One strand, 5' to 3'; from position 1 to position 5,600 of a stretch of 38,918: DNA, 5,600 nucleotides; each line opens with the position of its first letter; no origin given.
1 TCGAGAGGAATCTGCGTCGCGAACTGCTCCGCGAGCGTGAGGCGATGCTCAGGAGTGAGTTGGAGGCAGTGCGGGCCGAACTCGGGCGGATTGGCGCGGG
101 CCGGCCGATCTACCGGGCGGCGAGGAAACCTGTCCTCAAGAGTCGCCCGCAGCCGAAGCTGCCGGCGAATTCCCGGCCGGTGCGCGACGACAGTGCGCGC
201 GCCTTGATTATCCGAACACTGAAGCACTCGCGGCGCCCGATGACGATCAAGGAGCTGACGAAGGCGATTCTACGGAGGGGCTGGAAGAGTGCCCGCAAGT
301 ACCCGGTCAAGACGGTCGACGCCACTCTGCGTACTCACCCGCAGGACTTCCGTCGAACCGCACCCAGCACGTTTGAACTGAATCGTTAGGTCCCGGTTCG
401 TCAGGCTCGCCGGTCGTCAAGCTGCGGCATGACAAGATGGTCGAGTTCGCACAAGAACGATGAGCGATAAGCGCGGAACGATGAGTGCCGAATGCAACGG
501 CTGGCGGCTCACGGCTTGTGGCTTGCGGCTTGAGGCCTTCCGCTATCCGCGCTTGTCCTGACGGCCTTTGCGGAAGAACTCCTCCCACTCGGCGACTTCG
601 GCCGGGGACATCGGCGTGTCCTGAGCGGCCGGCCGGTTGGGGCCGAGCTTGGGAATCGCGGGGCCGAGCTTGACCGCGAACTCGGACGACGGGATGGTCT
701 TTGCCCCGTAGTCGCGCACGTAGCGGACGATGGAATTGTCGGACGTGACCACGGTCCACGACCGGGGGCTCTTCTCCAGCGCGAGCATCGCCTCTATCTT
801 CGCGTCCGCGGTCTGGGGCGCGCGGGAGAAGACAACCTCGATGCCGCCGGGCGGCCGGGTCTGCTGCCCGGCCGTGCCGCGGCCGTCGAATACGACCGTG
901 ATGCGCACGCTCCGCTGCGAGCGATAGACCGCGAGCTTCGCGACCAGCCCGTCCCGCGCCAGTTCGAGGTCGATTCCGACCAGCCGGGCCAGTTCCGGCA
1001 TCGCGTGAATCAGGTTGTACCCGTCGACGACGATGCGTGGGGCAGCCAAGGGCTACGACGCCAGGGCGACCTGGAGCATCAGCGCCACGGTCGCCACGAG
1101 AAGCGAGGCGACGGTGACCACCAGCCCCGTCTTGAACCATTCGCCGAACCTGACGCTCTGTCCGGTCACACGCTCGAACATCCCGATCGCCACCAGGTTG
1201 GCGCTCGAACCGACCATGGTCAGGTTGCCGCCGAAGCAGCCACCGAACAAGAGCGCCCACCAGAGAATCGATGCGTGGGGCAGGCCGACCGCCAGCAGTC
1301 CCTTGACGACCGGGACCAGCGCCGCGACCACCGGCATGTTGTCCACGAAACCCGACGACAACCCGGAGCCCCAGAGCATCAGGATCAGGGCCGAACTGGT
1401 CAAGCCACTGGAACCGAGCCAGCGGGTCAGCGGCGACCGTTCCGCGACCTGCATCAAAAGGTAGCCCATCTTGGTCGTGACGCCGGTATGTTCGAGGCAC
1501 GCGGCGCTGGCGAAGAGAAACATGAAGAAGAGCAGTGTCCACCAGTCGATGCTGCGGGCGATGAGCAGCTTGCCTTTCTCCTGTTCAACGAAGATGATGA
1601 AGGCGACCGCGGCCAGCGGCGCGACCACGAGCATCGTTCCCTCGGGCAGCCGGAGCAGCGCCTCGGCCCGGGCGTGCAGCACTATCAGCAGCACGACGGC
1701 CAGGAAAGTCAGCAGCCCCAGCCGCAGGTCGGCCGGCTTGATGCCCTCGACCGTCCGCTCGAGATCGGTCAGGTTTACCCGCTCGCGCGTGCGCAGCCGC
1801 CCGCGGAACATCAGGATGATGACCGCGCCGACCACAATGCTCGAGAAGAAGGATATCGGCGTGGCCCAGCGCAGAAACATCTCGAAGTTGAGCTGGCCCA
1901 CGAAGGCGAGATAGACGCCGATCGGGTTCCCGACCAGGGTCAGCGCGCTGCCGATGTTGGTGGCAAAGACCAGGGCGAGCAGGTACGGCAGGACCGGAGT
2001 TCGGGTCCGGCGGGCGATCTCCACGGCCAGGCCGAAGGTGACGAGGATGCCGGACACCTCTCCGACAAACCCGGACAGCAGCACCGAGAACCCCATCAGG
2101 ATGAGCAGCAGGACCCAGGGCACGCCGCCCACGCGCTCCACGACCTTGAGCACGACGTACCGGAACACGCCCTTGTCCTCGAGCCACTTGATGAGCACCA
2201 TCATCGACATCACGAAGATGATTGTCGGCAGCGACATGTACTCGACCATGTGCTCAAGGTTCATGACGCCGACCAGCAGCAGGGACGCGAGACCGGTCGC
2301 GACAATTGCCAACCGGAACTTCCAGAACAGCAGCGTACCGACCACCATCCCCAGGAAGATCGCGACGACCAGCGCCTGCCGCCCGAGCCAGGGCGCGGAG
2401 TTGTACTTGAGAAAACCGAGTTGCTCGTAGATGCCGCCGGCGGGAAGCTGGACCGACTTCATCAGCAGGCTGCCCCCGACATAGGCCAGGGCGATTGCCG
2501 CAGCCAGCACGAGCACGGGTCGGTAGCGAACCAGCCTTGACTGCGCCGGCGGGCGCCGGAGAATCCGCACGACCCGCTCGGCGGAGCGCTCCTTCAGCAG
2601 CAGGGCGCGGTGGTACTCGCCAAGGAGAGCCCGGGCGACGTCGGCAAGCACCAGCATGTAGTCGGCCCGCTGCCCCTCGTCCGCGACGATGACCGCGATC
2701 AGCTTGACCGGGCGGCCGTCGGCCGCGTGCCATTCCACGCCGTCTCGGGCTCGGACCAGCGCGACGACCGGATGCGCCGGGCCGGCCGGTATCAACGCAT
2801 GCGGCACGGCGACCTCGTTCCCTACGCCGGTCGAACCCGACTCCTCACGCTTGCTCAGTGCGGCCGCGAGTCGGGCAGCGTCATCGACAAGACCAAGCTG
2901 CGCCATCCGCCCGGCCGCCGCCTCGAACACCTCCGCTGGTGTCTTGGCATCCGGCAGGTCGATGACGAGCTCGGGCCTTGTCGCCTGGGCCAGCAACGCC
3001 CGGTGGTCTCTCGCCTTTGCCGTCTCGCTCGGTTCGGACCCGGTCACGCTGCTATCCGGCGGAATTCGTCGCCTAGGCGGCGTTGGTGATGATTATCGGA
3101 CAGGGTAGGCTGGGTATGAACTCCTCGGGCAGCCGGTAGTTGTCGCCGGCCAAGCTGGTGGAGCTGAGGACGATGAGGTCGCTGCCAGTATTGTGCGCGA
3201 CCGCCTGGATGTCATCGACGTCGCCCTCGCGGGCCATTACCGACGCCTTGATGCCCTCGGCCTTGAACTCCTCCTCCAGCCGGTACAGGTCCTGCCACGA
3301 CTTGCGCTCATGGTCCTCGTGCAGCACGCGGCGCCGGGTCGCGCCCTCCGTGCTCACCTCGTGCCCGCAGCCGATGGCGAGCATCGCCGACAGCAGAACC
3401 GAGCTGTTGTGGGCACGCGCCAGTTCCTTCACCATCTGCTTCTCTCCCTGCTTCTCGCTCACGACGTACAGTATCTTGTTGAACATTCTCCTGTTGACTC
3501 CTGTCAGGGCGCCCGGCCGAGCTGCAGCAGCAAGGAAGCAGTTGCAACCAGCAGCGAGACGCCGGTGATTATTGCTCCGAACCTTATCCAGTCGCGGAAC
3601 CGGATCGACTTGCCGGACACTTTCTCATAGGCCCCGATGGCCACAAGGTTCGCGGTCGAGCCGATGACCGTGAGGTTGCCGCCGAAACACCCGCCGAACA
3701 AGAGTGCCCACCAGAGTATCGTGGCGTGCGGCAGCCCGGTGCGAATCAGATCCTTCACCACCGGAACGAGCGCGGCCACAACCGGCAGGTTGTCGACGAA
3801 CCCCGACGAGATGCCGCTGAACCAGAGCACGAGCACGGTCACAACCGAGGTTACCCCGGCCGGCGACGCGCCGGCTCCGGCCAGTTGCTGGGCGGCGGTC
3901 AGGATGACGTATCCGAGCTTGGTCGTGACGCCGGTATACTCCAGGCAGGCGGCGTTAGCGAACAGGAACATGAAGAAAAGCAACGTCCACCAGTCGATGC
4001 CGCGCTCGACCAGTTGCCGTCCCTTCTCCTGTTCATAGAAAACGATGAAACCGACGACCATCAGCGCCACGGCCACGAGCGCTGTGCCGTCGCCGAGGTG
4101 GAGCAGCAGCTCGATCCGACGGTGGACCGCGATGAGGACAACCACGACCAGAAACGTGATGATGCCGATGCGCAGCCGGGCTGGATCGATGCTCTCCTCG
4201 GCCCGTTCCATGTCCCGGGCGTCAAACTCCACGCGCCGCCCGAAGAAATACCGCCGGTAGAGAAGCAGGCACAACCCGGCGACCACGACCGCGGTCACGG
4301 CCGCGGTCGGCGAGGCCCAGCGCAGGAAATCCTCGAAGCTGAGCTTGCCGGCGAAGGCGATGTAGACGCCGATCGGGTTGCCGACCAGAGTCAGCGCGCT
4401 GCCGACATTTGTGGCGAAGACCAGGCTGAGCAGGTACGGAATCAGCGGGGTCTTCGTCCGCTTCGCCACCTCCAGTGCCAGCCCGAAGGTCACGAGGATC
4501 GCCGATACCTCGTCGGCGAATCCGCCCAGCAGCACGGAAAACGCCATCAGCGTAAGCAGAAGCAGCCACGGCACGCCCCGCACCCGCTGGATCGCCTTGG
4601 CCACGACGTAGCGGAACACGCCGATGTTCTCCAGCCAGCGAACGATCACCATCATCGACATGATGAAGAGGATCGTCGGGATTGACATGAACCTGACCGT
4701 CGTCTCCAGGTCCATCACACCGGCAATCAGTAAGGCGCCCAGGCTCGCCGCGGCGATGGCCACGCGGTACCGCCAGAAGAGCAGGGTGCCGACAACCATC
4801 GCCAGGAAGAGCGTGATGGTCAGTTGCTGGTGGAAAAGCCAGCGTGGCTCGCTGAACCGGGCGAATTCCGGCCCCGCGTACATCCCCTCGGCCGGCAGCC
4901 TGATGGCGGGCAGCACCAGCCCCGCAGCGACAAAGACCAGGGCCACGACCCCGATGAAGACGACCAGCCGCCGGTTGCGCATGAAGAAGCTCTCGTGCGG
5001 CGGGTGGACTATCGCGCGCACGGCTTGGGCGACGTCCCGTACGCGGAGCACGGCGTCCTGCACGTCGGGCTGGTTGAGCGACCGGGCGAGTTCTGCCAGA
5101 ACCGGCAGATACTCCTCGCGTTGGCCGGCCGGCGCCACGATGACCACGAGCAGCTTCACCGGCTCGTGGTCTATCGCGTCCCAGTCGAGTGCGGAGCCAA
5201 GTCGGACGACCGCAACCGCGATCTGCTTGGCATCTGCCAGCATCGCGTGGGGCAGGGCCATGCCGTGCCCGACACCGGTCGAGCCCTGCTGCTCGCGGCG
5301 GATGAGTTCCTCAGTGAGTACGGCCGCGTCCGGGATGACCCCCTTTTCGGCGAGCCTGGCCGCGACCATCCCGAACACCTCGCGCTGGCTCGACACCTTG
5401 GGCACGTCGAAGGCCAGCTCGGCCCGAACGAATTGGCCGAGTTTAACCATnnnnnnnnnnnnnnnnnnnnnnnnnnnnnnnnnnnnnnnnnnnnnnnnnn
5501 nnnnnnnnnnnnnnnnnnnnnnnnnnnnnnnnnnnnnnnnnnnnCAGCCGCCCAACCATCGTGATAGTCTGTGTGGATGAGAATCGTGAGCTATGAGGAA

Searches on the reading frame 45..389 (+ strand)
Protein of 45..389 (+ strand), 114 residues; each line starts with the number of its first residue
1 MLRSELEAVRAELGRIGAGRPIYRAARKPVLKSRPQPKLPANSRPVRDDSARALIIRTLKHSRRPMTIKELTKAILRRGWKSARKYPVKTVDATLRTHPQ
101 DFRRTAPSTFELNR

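Call 83: search_protein_families(library=pfam, proteins=[window:45-389:+], max_evalue=0.001)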
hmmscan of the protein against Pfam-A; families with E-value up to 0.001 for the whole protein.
window:45-389:+ (114 aa): 1 family
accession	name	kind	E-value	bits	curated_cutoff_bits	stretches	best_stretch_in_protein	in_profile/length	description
PF05066.19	HARE-HTH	-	6.6e-08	33.3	25.9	1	56-112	8-68/71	HB1, ASXL, restriction endonuclease HTH domain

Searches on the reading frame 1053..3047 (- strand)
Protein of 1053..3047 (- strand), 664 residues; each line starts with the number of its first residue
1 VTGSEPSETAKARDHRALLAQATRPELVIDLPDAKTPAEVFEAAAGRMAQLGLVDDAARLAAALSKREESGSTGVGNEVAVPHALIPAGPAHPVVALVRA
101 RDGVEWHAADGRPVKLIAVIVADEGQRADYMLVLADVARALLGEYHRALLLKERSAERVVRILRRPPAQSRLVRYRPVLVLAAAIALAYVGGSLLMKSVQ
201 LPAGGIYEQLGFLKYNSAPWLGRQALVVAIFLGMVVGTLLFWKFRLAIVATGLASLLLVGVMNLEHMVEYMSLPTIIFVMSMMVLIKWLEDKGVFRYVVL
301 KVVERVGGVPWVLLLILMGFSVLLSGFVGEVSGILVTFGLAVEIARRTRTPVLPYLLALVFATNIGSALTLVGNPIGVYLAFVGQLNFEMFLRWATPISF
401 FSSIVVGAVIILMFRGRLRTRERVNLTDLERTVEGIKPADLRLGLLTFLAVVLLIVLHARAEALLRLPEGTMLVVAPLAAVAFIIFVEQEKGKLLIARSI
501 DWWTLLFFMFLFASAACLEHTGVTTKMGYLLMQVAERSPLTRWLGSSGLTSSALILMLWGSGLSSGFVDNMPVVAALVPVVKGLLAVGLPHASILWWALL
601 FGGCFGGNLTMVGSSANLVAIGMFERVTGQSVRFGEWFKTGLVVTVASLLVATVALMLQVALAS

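Call 83: search_protein_families(library=pfam, proteins=[window:1053-3047:-], max_evalue=0.001)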
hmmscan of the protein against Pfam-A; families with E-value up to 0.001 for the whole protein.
window:1053-3047:- (664 aa): 3 families
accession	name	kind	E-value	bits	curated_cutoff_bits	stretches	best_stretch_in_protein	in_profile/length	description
PF03600.22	CitMHS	-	3.9e-46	158.1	31.9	1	240-602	4-336/336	Citrate transporter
PF00359.27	PTS_EIIA_2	-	5.6e-22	78.7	27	1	25-164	5-142/144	Phosphoenolpyruvate-dependent sugar phosphotransferase system, EIIA 2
PF00939.25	Na_sulph_symp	-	0.00054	19.5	27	1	467-656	49-237/472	Sodium:sulfate symporter transmembrane region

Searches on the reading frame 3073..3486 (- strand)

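Call 83: search_protein_families(library=pfam, proteins=[window:3073-3486:-], max_evalue=0.001)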
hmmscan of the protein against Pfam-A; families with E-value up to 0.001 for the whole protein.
window:3073-3486:- (137 aa): 1 family
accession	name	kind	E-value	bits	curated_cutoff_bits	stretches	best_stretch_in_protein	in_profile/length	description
PF00582.32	Usp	-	0.00012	23.1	24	1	1-112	1-114/141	Universal stress protein family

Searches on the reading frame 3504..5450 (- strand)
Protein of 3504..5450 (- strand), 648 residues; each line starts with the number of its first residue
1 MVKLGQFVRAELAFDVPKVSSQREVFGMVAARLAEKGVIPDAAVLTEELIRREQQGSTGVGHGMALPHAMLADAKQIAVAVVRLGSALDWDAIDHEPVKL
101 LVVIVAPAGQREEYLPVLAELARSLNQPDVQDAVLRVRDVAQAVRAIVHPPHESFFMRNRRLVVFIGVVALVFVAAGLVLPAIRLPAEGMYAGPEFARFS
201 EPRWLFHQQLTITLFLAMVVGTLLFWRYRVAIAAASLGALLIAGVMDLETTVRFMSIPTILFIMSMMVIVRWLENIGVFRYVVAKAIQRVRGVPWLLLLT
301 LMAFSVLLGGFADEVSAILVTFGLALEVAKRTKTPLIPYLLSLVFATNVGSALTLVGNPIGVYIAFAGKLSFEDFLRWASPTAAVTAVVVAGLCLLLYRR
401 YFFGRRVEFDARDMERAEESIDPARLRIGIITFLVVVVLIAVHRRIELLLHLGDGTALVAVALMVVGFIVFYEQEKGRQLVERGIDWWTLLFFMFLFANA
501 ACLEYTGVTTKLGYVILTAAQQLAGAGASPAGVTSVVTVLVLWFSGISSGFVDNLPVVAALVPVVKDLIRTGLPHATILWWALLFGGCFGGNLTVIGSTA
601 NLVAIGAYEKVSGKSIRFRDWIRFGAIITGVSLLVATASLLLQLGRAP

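Call 83: search_protein_families(library=pfam, proteins=[window:3504-5450:-], max_evalue=0.001)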
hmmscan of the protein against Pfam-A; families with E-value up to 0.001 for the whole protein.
window:3504-5450:- (648 aa): 2 families
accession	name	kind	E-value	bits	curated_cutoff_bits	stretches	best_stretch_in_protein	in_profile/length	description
PF03600.22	CitMHS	-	1.2e-45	156.5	31.9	1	229-586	11-336/336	Citrate transporter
PF00359.27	PTS_EIIA_2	-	2.8e-26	92.7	27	1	8-147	3-141/144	Phosphoenolpyruvate-dependent sugar phosphotransferase system, EIIA 2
